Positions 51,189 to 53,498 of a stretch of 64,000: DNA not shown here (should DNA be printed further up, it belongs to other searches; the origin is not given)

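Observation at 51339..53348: Lon protease with no LAN domain and a receiver domain inserted just before Walker A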

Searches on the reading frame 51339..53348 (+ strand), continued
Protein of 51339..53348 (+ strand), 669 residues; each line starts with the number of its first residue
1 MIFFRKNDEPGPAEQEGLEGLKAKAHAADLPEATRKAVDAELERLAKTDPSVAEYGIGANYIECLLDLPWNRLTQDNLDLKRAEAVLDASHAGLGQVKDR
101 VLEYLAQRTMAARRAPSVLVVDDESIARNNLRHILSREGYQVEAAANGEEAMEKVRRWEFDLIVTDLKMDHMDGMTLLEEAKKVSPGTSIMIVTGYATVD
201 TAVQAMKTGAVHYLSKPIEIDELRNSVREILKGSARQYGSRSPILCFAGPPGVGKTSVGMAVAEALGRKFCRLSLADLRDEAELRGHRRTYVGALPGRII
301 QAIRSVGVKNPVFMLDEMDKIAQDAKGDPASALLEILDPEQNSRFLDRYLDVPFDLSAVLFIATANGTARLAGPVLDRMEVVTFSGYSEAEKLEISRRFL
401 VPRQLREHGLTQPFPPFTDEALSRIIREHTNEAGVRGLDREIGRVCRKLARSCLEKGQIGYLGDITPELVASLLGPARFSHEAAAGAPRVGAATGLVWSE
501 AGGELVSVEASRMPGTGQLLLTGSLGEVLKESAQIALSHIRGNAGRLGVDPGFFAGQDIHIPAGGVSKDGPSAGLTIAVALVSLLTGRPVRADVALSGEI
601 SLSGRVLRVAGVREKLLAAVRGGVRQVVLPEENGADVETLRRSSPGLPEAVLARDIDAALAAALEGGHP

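Call 6: find_homologous_proteins(query=window:51339-53348:+, max_evalue=1e-20)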
Query window:51339-53348:+ (669 aa): 8000 proteins with E <= 1e-20 among 8000 candidates; the best 120 are listed.
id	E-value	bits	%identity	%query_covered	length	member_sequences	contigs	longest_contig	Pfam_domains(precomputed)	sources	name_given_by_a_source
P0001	0.0e+0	1420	98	100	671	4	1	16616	PF05362.20,PF00004.36,PF22667.3,PF07728.21,PF00072.31,PF13541.13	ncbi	-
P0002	0.0e+0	1313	90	100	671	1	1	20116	PF05362.20,PF00004.36,PF22667.3,PF07728.21,PF00072.31,PF13541.13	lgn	-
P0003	0.0e+0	1252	87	100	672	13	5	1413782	PF05362.20,PF00004.36,PF22667.3,PF00072.31,PF13541.13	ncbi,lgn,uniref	ncbi:S16 family serine protease [Desulfovibrio aminophilus]|uniref:S16 family serine protease n=1 Ta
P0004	0.0e+0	1249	86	100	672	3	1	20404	PF05362.20,PF00004.36,PF22667.3,PF07728.21,PF00072.31,PF13541.13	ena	-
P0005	0.0e+0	1120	83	92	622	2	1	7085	PF05362.20,PF00004.36,PF22667.3,PF07728.21,PF00072.31,PF13541.13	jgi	jgi:ATP-dependent Lon protease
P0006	0.0e+0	1064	74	99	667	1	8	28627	PF05362.20,PF00004.36,PF22667.3,PF07728.21,PF00072.31,PF13541.13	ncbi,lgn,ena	-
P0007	0.0e+0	1034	72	99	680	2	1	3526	PF05362.20,PF00004.36,PF22667.3,PF07728.21,PF00072.31,PF13541.13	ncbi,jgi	jgi:ATP-dependent Lon protease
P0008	0.0e+0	1034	71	100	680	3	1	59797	PF05362.20,PF00004.36,PF22667.3,PF07728.21,PF00072.31,PF13541.13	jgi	jgi:ATP-dependent Lon protease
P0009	0.0e+0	1031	72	99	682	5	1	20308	PF05362.20,PF00004.36,PF22667.3,PF07728.21,PF00072.31,PF13541.13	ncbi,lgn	ncbi:MAG: S16 family serine protease [Thermodesulfobacteriota bacterium]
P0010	0.0e+0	1030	72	98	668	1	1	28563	PF05362.20,PF00004.36,PF13401.13,PF22667.3,PF07728.21,PF00072.31,PF13541.13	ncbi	ncbi:MAG: S16 family serine protease [Thermodesulfobacteriota bacterium]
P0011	0.0e+0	1028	72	98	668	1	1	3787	PF05362.20,PF00004.36,PF13401.13,PF22667.3,PF07728.21,PF00072.31,PF13541.13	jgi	-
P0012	0.0e+0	1027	71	99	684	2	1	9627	PF05362.20,PF00004.36,PF22667.3,PF07728.21,PF00072.31,PF13541.13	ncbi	-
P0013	0.0e+0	1027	71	98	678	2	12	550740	PF05362.20,PF00004.36,PF22667.3,PF07728.21,PF00072.31,PF13541.13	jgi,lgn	-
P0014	0.0e+0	1026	73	94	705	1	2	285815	PF05362.20,PF00004.36,PF22667.3,PF07728.21,PF00072.31,PF13191.13,PF13541.13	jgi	jgi:ATP-dependent Lon protease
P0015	0.0e+0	1025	71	98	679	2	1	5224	PF05362.20,PF00004.36,PF22667.3,PF07728.21,PF00072.31,PF13541.13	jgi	-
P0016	0.0e+0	1024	71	99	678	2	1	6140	PF05362.20,PF00004.36,PF22667.3,PF07728.21,PF00072.31,PF13541.13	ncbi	-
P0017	0.0e+0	1022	71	98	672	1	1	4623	PF05362.20,PF00004.36,PF13401.13,PF22667.3,PF07728.21,PF00072.31,PF13541.13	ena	-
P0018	0.0e+0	1021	72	98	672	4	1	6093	PF05362.20,PF00004.36,PF22667.3,PF07728.21,PF00072.31,PF13541.13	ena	-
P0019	0.0e+0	1021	71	98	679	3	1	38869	PF05362.20,PF00004.36,PF22667.3,PF07728.21,PF00072.31,PF13541.13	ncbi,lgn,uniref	ncbi:S16 family serine protease [Desulfolutivibrio sp.]|uniref:S16 family serine protease n=1 Tax=De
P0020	0.0e+0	1020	72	98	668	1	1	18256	PF05362.20,PF00004.36,PF13401.13,PF22667.3,PF07728.21,PF00072.31,PF13541.13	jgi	jgi:ATP-dependent Lon protease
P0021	0.0e+0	1017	70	99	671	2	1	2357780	PF05362.20,PF00004.36,PF22667.3,PF07728.21,PF00072.31,PF13541.13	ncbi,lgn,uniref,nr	ncbi:ATP-dependent protease [Thermodesulfomicrobium sp. WS]|uniref:S16 family serine protease n=1 Ta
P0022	0.0e+0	1016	70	100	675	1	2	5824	PF07724.21,PF05362.20,PF00004.36,PF22667.3,PF07728.21,PF00072.31,PF13541.13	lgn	-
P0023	0.0e+0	1012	71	99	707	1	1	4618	PF05362.20,PF00004.36,PF22667.3,PF07728.21,PF00072.31,PF13541.13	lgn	-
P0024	0.0e+0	1012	69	99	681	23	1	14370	PF05362.20,PF00004.36,PF22667.3,PF07728.21,PF00072.31,PF13541.13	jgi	jgi:ATP-dependent Lon protease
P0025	0.0e+0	1011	71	98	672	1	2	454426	PF05362.20,PF00004.36,PF22667.3,PF07728.21,PF00072.31,PF13541.13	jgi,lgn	-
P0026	1.0e-296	1004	71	99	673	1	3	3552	PF05362.20,PF00004.36,PF13401.13,PF22667.3,PF07728.21,PF00072.31,PF13541.13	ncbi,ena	-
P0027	2.7e-290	983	69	100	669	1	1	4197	PF05362.20,PF00004.36,PF22667.3,PF07728.21,PF00072.31,PF13541.13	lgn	-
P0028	1.8e-289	980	69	99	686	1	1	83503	PF05362.20,PF00004.36,PF22667.3,PF07728.21,PF00072.31,PF13541.13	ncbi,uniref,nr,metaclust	ncbi:response regulator receiver modulated ATP dependent protease [Desulfovibrio sp. X2]|uniref:S16 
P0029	4.1e-287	972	68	99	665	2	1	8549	PF05362.20,PF00004.36,PF22667.3,PF07728.21,PF00072.31,PF13541.13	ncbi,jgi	-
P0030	5.0e-284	962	69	99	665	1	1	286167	PF05362.20,PF00004.36,PF22667.3,PF07728.21,PF00072.31,PF13541.13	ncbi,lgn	-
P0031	1.2e-283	961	67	99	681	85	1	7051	PF05362.20,PF00004.36,PF13401.13,PF22667.3,PF07728.21,PF00072.31,PF13541.13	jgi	-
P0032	4.0e-283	959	67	99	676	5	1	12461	PF05362.20,PF00004.36,PF13401.13,PF22667.3,PF07728.21,PF00072.31,PF13191.13,PF13541.13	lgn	-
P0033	6.7e-283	958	67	99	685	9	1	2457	PF05362.20,PF00004.36,PF13401.13,PF22667.3,PF07728.21,PF00072.31,PF13541.13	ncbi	-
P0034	2.2e-282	957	67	100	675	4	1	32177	PF05362.20,PF00004.36,PF13401.13,PF22667.3,PF07728.21,PF00072.31,PF13541.13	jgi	-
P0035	2.7e-281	953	67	99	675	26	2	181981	PF05362.20,PF00004.36,PF13401.13,PF22667.3,PF07728.21,PF00072.31,PF13191.13,PF13541.13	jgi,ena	-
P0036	8.2e-281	952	67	99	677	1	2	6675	PF05362.20,PF00004.36,PF13401.13,PF22667.3,PF07728.21,PF00072.31,PF13541.13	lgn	-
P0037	1.6e-280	951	67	100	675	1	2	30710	PF05362.20,PF00004.36,PF13401.13,PF22667.3,PF07728.21,PF00072.31,PF13541.13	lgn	-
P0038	1.6e-280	951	67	100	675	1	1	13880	PF05362.20,PF00004.36,PF13401.13,PF22667.3,PF07728.21,PF00072.31,PF13541.13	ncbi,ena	-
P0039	3.9e-280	949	67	100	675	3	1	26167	PF05362.20,PF00004.36,PF13401.13,PF22667.3,PF07728.21,PF00072.31,PF13541.13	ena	-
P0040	4.9e-280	949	66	99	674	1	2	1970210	PF05362.20,PF00004.36,PF13401.13,PF22667.3,PF07728.21,PF00072.31,PF13541.13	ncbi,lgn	ncbi:response regulator [Desulfovibrionales bacterium]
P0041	2.2e-279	947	67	99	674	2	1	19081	PF05362.20,PF00004.36,PF13401.13,PF22667.3,PF07728.21,PF00072.31,PF13541.13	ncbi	-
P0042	3.1e-277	940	66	100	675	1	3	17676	PF05362.20,PF00004.36,PF13401.13,PF22667.3,PF07728.21,PF00072.31,PF13541.13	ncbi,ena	-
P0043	4.7e-277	939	66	100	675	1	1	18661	PF05362.20,PF00004.36,PF13401.13,PF22667.3,PF07728.21,PF00072.31,PF13541.13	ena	-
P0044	4.8e-277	939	67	99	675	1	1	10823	PF05362.20,PF00004.36,PF13401.13,PF22667.3,PF07728.21,PF00072.31,PF13541.13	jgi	-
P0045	1.8e-276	937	66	100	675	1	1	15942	PF05362.20,PF00004.36,PF13401.13,PF22667.3,PF07728.21,PF00072.31,PF13541.13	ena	-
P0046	5.0e-276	936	66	100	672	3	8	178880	PF05362.20,PF00004.36,PF13401.13,PF22667.3,PF07728.21,PF00072.31,PF13541.13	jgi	jgi:ATP-dependent Lon protease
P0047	6.8e-275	932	64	99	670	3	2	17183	PF05362.20,PF00004.36,PF13401.13,PF22667.3,PF07728.21,PF00072.31,PF13541.13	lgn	-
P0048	7.0e-271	919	66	99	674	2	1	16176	PF05362.20,PF00004.36,PF13401.13,PF22667.3,PF07728.21,PF00072.31,PF13541.13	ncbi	-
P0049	2.6e-269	914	64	99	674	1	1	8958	PF05362.20,PF00004.36,PF13401.13,PF22667.3,PF07728.21,PF00072.31,PF13541.13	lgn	-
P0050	4.7e-264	896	65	100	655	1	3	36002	PF05362.20,PF00004.36,PF13401.13,PF22667.3,PF07728.21,PF00072.31,PF13541.13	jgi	jgi:ATP-dependent Lon protease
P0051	6.1e-262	889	64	98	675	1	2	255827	PF05362.20,PF00004.36,PF22667.3,PF07728.21,PF00072.31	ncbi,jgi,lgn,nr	ncbi:MAG: response regulator [Desulfovibrio sp.]|jgi:ATP-dependent Lon protease|nr:response regulato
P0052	4.0e-261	887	63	99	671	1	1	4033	PF05362.20,PF00004.36,PF22667.3,PF07728.21,PF00072.31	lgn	-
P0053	6.7e-261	886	61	100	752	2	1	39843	PF05362.20,PF00004.36,PF13401.13,PF22667.3,PF07728.21,PF00072.31,PF13541.13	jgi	-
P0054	1.2e-260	885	61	99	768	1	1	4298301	PF05362.20,PF00004.36,PF13401.13,PF22667.3,PF07728.21,PF00072.31,PF13191.13,PF13541.13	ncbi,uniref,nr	ncbi:S16 family serine protease [Nitratidesulfovibrio liaohensis]|uniref:endopeptidase La n=1 Tax=Ni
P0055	2.4e-260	884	61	100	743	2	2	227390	PF05362.20,PF00004.36,PF13401.13,PF22667.3,PF07728.21,PF00072.31,PF13541.13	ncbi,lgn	-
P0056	4.3e-260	883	63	99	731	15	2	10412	PF05362.20,PF00004.36,PF13401.13,PF22667.3,PF07728.21,PF00072.31,PF13191.13,PF13541.13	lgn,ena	-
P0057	1.8e-259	881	60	100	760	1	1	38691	PF05362.20,PF00004.36,PF13401.13,PF22667.3,PF07728.21,PF00072.31,PF13541.13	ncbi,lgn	-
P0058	2.1e-258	878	61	99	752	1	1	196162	PF05362.20,PF00004.36,PF13401.13,PF22667.3,PF07728.21,PF00072.31,PF13191.13,PF13541.13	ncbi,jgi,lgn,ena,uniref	ncbi:S16 family serine protease [Nitratidesulfovibrio sp.]|uniref:S16 family serine protease n=1 Tax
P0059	2.5e-258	877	62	98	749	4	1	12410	PF05362.20,PF00004.36,PF13401.13,PF22667.3,PF07728.21,PF00072.31,PF13541.13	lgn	-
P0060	3.1e-258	877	64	96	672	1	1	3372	PF05362.20,PF00004.36,PF22667.3,PF07728.21,PF00072.31,PF13541.13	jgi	jgi:ATP-dependent Lon protease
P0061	5.4e-258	876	63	98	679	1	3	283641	PF05362.20,PF00004.36,PF22667.3,PF07728.21,PF00072.31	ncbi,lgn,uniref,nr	ncbi:ATP-dependent Lon protease [Humidesulfovibrio mexicanus]|uniref:endopeptidase La n=1 Tax=Humide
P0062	9.7e-258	875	63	99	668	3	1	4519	PF05362.20,PF00004.36,PF22667.3,PF07728.21,PF00072.31,PF13541.13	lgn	-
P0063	1.3e-257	875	62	98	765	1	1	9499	PF05362.20,PF00004.36,PF13401.13,PF22667.3,PF07728.21,PF00072.31,PF13191.13,PF13541.13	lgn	-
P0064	2.6e-257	874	61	99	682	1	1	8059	PF05362.20,PF00004.36,PF13401.13,PF22667.3,PF07728.21,PF00072.31,PF13541.13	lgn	-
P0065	4.8e-257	873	60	99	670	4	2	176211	PF05362.20,PF00004.36,PF22667.3,PF07728.21,PF00072.31,PF13541.13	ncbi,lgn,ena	-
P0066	5.2e-257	873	60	94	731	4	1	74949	PF05362.20,PF00004.36,PF13401.13,PF22667.3,PF07728.21,PF00072.31,PF13541.13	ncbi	ncbi:response regulator, partial [Desulfovibrio sp. DS-1]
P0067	9.8e-257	872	61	98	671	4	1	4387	PF05362.20,PF00004.36,PF22667.3,PF07728.21,PF00072.31,PF13541.13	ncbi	-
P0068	2.4e-256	871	62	98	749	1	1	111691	PF05362.20,PF00004.36,PF13401.13,PF22667.3,PF07728.21,PF00072.31,PF13191.13,PF13541.13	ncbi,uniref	ncbi:S16 family serine protease [Nitratidesulfovibrio sp. 1201_IL3209]|uniref:S16 family serine prot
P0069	2.4e-256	871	63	96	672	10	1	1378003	PF05362.20,PF00004.36,PF22667.3,PF07728.21,PF00072.31,PF13541.13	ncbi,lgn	ncbi:S16 family serine protease [Humidesulfovibrio idahonensis]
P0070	1.1e-255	869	62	98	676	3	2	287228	PF05362.20,PF00004.36,PF22667.3,PF07728.21,PF00072.31,PF13541.13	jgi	jgi:ATP-dependent Lon protease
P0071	4.4e-255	867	63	96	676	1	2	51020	PF05362.20,PF00004.36,PF22667.3,PF07728.21,PF00072.31,PF13541.13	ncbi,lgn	-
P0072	5.3e-255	866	62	99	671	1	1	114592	PF05362.20,PF00004.36,PF22667.3,PF07728.21,PF00072.31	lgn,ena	-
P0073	5.6e-255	866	62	99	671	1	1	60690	PF05362.20,PF00004.36,PF22667.3,PF07728.21,PF00072.31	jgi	jgi:ATP-dependent Lon protease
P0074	6.5e-255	866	60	98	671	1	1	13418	PF05362.20,PF00004.36,PF22667.3,PF07728.21,PF00072.31,PF13541.13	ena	-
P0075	6.8e-255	866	63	95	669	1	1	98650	PF05362.20,PF00004.36,PF22667.3,PF07728.21,PF00072.31,PF13541.13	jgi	jgi:ATP-dependent Lon protease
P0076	8.6e-255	866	60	98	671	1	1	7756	PF05362.20,PF00004.36,PF22667.3,PF07728.21,PF00072.31,PF13541.13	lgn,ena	-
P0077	1.4e-254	865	61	100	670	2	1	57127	PF05362.20,PF00004.36,PF22667.3,PF07728.21,PF00072.31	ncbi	-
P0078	1.7e-254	865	61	99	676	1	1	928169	PF05362.20,PF00004.36,PF22667.3,PF07728.21,PF00072.31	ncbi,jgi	-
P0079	1.1e-253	862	61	98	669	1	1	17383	PF05362.20,PF00004.36,PF22667.3,PF07728.21,PF00072.31,PF13541.13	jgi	-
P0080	1.6e-253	861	60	98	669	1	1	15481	PF05362.20,PF00004.36,PF22667.3,PF07728.21,PF00072.31,PF13541.13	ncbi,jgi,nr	ncbi:MAG: endopeptidase La [Deltaproteobacteria bacterium]|nr:MAG: endopeptidase La [Deltaproteobact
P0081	1.7e-253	861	62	99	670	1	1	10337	PF05362.20,PF00004.36,PF22667.3,PF07728.21,PF00072.31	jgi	-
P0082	2.2e-253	861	61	99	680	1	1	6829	PF05362.20,PF00004.36,PF22667.3,PF07728.21,PF00072.31,PF13541.13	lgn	-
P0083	2.3e-253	861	60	98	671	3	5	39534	PF05362.20,PF00004.36,PF22667.3,PF07728.21,PF00072.31,PF13541.13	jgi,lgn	-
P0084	2.3e-253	861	61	99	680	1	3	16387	PF05362.20,PF00004.36,PF22667.3,PF07728.21,PF00072.31,PF13541.13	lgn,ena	-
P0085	2.6e-253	861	63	96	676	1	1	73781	PF05362.20,PF00004.36,PF22667.3,PF07728.21,PF00072.31,PF13541.13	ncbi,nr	ncbi:MAG: response regulator [Humidesulfovibrio sp.]|nr:response regulator [Humidesulfovibrio sp.]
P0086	3.7e-253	860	63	96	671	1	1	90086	PF05362.20,PF00004.36,PF22667.3,PF07728.21,PF00072.31,PF13541.13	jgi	-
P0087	5.3e-253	860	63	96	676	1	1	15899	PF05362.20,PF00004.36,PF22667.3,PF07728.21,PF00072.31,PF13541.13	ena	-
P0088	6.3e-253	859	61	100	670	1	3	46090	PF05362.20,PF00004.36,PF22667.3,PF07728.21,PF00072.31,PF13541.13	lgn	-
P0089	6.7e-253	859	62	98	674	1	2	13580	PF05362.20,PF00004.36,PF22667.3,PF07728.21,PF00072.31,PF13541.13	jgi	-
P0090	7.3e-253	859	62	96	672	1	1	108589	PF05362.20,PF00004.36,PF22667.3,PF07728.21,PF00072.31,PF13541.13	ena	-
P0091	7.4e-253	859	61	100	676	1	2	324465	PF05362.20,PF00004.36,PF22667.3,PF07728.21,PF00072.31,PF13541.13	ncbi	-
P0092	7.5e-253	859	61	98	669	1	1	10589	PF05362.20,PF00004.36,PF22667.3,PF07728.21,PF00072.31,PF13541.13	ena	-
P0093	8.4e-253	859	60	99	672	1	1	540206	PF05362.20,PF00004.36,PF22667.3,PF07728.21,PF00072.31,PF13541.13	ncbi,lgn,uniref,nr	ncbi:endopeptidase La [Thermodesulforhabdus norvegica]|uniref:endopeptidase La n=1 Tax=Thermodesulfo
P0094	9.4e-253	859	60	99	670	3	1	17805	PF05362.20,PF00004.36,PF22667.3,PF07728.21,PF00072.31,PF13541.13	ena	-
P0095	1.0e-252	859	59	100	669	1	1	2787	PF05362.20,PF00004.36,PF22667.3,PF07728.21,PF00072.31,PF13541.13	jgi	jgi:ATP-dependent Lon protease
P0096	1.5e-252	858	60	99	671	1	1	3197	PF05362.20,PF00004.36,PF22667.3,PF07728.21,PF00072.31,PF13541.13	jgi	jgi:ATP-dependent Lon protease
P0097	1.7e-252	858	60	98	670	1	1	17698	PF05362.20,PF00004.36,PF22667.3,PF07728.21,PF00072.31,PF13541.13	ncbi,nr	ncbi:MAG: endopeptidase La [Deltaproteobacteria bacterium]|nr:endopeptidase La [Deltaproteobacteria 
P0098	1.8e-252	858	59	100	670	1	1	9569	PF05362.20,PF00004.36,PF22667.3,PF07728.21,PF00072.31,PF13541.13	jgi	jgi:ATP-dependent Lon protease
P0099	1.9e-252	858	60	98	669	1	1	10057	PF05362.20,PF00004.36,PF22667.3,PF07728.21,PF00072.31,PF13541.13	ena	-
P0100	2.0e-252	858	59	98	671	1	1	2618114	PF05362.20,PF00004.36,PF22667.3,PF07728.21,PF00072.31,PF13541.13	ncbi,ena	-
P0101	2.0e-252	858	61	98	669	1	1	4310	PF05362.20,PF00004.36,PF22667.3,PF07728.21,PF00072.31,PF13541.13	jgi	-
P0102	2.0e-252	858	59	100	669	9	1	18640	PF05362.20,PF00004.36,PF22667.3,PF07728.21,PF00072.31,PF13541.13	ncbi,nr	ncbi:MAG: endopeptidase La [Deltaproteobacteria bacterium]|nr:endopeptidase La [Deltaproteobacteria 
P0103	2.4e-252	858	61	99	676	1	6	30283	PF05362.20,PF00004.36,PF22667.3,PF07728.21,PF00072.31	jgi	-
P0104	3.0e-252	857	63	96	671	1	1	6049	PF05362.20,PF00004.36,PF22667.3,PF07728.21,PF00072.31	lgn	-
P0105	3.2e-252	857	60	99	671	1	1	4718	PF05362.20,PF00004.36,PF22667.3,PF07728.21,PF00072.31,PF13541.13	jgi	jgi:ATP-dependent Lon protease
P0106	3.2e-252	857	60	98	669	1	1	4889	PF05362.20,PF00004.36,PF22667.3,PF07728.21,PF00072.31,PF13541.13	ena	-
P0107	3.4e-252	857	59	98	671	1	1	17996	PF05362.20,PF00004.36,PF22667.3,PF07728.21,PF00072.31,PF13541.13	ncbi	ncbi:MAG: endopeptidase La [Desulfoferrobacter sp.]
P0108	4.1e-252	857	60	99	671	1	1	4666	PF05362.20,PF00004.36,PF22667.3,PF07728.21,PF00072.31,PF13541.13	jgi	jgi:ATP-dependent Lon protease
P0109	5.3e-252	856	60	98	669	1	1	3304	PF05362.20,PF00004.36,PF22667.3,PF07728.21,PF00072.31,PF13541.13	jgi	jgi:ATP-dependent Lon protease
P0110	5.6e-252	856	61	96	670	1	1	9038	PF05362.20,PF00004.36,PF22667.3,PF07728.21,PF00072.31,PF13541.13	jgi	jgi:ATP-dependent Lon protease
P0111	6.1e-252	856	59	98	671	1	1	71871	PF05362.20,PF00004.36,PF22667.3,PF07728.21,PF00072.31,PF13541.13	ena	-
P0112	6.3e-252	856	60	98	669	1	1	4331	PF05362.20,PF00004.36,PF22667.3,PF07728.21,PF00072.31,PF13541.13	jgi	jgi:ATP-dependent Lon protease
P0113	6.4e-252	856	60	98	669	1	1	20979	PF05362.20,PF00004.36,PF22667.3,PF07728.21,PF00072.31,PF13541.13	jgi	-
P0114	7.2e-252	856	61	99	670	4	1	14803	PF05362.20,PF00004.36,PF22667.3,PF07728.21,PF00072.31,PF13541.13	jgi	-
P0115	9.2e-252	856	60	99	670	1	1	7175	PF05362.20,PF00004.36,PF22667.3,PF07728.21,PF00072.31,PF13541.13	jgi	jgi:ATP-dependent Lon protease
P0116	1.1e-251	855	60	98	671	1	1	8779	PF05362.20,PF00004.36,PF22667.3,PF07728.21,PF00072.31,PF13541.13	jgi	-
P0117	1.1e-251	855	61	99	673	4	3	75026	PF05362.20,PF00004.36,PF22667.3,PF07728.21,PF00072.31,PF13541.13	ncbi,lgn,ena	-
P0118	1.4e-251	855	63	96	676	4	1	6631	PF05362.20,PF00004.36,PF22667.3,PF07728.21,PF00072.31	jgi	-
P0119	1.6e-251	855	60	98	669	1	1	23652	PF05362.20,PF00004.36,PF22667.3,PF07728.21,PF00072.31,PF13541.13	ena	-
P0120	2.4e-251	854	60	98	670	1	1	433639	PF05362.20,PF00004.36,PF22667.3,PF07728.21,PF00072.31,PF13541.13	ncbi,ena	-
